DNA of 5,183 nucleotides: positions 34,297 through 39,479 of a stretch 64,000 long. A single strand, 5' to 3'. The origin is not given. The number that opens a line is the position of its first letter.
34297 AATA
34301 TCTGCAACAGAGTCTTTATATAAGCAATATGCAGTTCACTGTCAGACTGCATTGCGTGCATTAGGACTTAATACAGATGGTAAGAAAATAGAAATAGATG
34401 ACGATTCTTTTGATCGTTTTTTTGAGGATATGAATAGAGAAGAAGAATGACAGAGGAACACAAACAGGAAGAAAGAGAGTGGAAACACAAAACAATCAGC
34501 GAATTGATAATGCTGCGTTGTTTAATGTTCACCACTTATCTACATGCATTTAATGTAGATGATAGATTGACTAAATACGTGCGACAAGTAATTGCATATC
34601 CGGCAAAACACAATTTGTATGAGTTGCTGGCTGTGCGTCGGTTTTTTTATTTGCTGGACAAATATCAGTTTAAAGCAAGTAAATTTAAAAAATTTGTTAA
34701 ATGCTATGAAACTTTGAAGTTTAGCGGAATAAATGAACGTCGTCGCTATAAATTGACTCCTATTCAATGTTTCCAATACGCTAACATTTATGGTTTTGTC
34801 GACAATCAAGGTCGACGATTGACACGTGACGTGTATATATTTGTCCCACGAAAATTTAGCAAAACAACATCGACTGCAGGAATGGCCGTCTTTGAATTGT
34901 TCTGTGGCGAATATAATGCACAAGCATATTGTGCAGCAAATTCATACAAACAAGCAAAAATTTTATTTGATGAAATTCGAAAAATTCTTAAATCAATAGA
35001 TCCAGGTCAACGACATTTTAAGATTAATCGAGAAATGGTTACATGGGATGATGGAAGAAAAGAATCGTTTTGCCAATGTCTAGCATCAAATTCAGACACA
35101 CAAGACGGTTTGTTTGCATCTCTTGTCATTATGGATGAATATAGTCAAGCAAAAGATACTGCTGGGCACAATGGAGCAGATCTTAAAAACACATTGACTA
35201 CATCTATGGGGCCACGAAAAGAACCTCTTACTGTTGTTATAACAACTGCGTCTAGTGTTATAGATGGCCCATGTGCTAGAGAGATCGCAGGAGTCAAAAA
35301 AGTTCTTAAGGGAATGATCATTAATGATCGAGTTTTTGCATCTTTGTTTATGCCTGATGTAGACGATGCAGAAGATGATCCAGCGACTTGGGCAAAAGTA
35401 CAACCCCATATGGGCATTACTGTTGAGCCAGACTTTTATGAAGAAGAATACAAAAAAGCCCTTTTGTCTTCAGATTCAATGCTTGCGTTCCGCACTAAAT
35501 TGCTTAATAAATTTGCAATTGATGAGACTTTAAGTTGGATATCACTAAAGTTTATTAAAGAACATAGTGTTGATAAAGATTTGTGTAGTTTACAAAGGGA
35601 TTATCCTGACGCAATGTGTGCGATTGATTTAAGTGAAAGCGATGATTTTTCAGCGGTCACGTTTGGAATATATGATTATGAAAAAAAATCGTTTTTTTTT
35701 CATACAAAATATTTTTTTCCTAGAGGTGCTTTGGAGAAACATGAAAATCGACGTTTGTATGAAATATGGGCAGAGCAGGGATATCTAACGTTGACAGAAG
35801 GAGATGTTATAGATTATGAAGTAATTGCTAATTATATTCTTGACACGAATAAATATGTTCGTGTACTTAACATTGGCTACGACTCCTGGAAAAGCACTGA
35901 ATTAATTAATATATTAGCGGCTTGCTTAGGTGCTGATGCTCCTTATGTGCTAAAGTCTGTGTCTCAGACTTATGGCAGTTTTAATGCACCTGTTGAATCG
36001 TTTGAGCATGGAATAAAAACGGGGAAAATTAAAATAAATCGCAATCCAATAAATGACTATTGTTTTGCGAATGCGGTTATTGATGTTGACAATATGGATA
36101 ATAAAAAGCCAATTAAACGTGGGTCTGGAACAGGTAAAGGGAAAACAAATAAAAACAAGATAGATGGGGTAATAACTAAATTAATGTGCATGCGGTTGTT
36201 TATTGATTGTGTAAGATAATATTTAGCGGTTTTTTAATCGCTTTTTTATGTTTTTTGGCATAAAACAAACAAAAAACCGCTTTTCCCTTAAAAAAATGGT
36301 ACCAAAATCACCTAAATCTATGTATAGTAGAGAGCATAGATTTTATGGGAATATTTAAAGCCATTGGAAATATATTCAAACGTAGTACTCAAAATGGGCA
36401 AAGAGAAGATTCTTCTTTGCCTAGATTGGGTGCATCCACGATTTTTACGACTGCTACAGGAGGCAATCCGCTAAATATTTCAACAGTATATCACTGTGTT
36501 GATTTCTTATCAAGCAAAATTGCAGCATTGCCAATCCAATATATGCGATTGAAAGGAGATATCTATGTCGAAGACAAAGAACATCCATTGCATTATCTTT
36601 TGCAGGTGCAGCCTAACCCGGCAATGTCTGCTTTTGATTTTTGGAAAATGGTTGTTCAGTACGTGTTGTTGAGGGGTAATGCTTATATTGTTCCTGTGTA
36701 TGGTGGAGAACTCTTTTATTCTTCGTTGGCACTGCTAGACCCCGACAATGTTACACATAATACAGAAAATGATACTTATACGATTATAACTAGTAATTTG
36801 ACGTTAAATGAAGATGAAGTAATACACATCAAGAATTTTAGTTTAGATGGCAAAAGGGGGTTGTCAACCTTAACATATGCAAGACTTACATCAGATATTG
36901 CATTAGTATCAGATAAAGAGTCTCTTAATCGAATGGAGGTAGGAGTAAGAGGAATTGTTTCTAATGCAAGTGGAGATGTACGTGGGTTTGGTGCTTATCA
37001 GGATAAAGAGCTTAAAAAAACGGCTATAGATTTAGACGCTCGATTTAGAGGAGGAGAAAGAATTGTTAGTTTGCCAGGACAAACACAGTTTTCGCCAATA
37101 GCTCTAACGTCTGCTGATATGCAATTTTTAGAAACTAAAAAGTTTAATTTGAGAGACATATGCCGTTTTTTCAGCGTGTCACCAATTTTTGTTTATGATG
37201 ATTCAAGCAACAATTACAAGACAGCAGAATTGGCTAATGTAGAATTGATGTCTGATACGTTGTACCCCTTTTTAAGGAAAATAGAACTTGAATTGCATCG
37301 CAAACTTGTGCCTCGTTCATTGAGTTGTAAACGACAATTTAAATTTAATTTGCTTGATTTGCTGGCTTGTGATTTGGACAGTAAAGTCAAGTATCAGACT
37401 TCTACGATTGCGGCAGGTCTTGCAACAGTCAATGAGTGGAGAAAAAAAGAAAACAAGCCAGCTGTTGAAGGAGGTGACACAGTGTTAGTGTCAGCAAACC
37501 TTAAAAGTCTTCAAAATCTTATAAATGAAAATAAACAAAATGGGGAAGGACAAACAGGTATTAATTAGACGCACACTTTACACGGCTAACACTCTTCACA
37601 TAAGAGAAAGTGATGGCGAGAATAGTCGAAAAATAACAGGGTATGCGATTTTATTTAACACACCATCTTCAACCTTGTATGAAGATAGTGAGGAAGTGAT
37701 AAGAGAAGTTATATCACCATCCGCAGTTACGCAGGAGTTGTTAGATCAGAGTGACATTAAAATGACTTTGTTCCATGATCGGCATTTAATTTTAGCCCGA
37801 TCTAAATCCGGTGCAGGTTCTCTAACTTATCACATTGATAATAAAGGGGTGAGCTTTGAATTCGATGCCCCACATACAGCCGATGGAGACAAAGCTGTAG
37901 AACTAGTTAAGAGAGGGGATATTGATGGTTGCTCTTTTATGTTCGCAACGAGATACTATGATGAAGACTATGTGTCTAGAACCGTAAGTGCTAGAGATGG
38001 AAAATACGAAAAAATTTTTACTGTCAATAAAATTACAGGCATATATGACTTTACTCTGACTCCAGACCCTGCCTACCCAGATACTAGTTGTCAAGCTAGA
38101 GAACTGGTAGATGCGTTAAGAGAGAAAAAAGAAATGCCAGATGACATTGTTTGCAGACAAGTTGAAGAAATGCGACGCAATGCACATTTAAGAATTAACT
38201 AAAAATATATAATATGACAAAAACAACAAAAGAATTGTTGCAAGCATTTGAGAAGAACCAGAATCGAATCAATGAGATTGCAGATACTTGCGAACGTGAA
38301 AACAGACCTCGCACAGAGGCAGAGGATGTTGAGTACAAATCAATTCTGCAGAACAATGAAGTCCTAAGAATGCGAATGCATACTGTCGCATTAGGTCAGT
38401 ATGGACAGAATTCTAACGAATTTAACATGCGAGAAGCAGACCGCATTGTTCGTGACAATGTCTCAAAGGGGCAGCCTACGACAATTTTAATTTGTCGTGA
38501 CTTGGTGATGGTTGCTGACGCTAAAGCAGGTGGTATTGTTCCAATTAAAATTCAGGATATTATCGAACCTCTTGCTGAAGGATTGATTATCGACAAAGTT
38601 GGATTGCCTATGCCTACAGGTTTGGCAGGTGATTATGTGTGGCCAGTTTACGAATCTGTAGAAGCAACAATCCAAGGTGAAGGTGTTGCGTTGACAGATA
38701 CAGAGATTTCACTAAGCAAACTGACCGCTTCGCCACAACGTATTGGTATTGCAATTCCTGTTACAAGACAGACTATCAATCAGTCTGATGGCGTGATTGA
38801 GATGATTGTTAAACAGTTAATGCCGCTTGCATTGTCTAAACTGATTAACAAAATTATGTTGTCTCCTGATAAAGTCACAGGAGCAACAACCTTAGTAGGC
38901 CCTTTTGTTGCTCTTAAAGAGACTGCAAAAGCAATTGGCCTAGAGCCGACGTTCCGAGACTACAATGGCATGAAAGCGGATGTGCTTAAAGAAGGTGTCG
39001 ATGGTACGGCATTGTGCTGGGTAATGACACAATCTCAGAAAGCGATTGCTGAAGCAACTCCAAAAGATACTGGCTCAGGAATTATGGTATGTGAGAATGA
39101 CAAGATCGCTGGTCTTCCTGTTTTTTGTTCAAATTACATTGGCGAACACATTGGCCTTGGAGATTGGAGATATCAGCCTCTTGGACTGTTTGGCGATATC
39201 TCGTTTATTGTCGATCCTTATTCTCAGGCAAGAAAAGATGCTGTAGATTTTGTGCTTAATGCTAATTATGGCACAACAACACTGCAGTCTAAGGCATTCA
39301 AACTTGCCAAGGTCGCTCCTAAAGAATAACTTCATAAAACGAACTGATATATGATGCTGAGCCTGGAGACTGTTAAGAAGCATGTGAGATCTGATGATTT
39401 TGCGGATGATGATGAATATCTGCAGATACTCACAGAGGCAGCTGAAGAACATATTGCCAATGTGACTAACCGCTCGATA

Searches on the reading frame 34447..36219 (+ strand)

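Call 77: search_protein_families(library=pfam, proteins=[window:34447-36219:+], max_evalue=0.001)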
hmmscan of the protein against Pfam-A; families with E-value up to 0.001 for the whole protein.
window:34447-36219:+ (590 aa): 2 families
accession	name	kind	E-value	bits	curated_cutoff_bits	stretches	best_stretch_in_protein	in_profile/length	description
PF03354.21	TerL_ATPase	-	4.5e-27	95.3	23.7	1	106-281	2-174/178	Terminase large subunit, ATPase domain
PF20441.4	TerL_nuclease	-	1.1e-24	87.6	24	1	297-582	8-279/286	Terminase large subunit, endonuclease domain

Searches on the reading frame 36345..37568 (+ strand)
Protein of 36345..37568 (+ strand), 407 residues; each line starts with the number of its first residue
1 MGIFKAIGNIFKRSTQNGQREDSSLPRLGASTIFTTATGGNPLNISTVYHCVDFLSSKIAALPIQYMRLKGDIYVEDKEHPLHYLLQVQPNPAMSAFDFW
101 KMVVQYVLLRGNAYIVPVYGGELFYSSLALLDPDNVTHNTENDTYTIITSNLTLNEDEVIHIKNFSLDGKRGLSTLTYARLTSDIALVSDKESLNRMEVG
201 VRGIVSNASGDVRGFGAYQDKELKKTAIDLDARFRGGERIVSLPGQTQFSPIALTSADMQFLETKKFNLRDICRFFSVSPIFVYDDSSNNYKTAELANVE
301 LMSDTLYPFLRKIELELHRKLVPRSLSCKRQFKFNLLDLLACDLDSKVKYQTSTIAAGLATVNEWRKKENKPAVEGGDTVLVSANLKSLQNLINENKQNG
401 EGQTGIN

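Call 77: search_protein_families(library=pfam, proteins=[window:36345-37568:+], max_evalue=0.001)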
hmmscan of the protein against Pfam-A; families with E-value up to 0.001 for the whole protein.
window:36345-37568:+ (407 aa): 1 family
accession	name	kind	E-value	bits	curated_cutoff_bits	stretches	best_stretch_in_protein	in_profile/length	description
PF04860.17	Phage_portal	-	1.6e-71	241.6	39.1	1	46-370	1-321/321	Phage portal protein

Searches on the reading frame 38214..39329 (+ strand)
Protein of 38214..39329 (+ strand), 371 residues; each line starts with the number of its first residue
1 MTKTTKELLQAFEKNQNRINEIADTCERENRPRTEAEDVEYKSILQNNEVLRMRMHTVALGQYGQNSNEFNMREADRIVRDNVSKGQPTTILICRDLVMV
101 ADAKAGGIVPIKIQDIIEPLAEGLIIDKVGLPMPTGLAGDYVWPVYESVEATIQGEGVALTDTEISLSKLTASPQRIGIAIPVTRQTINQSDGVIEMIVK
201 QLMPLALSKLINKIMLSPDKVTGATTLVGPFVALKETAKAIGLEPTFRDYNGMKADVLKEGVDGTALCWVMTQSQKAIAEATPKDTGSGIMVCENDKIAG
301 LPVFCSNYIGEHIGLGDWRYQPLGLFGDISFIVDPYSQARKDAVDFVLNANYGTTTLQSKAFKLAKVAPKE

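Call 77: search_protein_families(library=pfam, proteins=[window:38214-39329:+], max_evalue=0.001)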
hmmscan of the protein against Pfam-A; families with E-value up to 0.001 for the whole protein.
window:38214-39329:+ (371 aa): 1 family
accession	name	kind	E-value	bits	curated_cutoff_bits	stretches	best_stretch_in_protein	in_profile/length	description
PF05065.19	Phage_capsid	-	3.3e-16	59.9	24.2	1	114-366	11-279/280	Phage capsid family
